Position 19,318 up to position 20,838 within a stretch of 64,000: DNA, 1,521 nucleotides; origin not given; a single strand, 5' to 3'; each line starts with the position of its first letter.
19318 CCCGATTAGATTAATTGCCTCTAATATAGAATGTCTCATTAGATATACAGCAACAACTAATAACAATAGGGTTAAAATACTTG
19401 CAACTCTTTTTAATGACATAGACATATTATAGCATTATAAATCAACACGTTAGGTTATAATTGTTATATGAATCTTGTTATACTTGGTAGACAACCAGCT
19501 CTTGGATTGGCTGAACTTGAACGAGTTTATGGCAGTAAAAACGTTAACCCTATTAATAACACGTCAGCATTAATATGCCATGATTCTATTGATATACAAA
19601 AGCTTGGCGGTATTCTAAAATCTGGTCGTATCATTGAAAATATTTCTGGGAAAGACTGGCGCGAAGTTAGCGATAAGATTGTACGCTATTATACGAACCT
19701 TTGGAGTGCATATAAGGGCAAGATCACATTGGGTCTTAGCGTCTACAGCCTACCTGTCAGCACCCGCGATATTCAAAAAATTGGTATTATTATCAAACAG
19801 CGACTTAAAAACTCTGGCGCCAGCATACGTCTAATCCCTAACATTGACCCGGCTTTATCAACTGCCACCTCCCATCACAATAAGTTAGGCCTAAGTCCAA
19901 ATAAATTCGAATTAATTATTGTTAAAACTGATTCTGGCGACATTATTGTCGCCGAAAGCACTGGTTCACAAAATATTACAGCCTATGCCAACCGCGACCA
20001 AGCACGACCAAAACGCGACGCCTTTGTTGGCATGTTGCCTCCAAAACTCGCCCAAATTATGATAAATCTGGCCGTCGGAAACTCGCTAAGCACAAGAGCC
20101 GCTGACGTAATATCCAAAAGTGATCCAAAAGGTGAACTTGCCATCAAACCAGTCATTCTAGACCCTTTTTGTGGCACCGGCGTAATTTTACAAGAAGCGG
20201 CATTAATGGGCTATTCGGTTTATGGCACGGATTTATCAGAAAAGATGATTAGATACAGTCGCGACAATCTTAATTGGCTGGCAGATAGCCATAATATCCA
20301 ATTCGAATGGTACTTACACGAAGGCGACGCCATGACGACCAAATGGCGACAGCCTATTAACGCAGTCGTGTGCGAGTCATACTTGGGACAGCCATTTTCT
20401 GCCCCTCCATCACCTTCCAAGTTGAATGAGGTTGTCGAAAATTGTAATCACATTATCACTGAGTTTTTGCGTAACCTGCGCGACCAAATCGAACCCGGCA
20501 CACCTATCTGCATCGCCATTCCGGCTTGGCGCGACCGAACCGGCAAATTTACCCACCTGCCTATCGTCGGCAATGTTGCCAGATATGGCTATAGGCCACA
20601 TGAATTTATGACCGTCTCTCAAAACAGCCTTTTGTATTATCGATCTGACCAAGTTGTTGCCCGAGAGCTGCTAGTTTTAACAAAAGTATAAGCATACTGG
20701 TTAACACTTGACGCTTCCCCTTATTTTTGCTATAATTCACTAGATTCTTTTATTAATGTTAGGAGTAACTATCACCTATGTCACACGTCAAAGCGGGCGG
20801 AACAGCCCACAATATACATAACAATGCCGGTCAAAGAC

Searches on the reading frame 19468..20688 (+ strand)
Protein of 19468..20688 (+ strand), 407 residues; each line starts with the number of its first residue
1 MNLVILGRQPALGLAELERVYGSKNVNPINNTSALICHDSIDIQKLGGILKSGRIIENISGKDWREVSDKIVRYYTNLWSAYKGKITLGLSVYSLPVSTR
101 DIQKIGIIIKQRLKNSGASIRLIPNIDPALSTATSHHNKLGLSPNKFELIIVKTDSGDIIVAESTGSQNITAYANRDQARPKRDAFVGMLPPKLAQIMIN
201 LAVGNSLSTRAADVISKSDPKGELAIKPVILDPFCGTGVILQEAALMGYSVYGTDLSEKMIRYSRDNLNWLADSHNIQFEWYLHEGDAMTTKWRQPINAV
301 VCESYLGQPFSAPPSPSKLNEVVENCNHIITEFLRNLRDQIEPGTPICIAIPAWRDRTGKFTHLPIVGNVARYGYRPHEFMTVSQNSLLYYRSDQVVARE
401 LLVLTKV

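Call 43: search_protein_families(library=padloc, proteins=[window:19468-20688:+], max_evalue=0.001)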
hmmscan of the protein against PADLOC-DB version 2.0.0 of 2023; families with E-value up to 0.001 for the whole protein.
window:19468-20688:+ (407 aa): 7 families
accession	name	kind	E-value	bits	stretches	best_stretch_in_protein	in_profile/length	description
PDLC04134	mad2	-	1e-13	48.9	1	227-352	292-397/492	mads_2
PDLC03367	MTase_II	-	0.00025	17.5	1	228-258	43-73/633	Type II methyltransferase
PDLC03376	MTase_II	-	0.00035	18.5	1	229-290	59-118/249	Type II methyltransferase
PDLC03351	MTase_II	-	0.00045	17.5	1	230-295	150-211/348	Type II methyltransferase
PDLC03353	MTase_II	-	0.00068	17.2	0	228-268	210-250/260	Type II methyltransferase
PDLC03339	MTase_II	-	0.00068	16.5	0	229-268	232-271/399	Type II methyltransferase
PDLC03364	MTase_II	-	0.00096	16.2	0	229-271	61-103/380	Type II methyltransferase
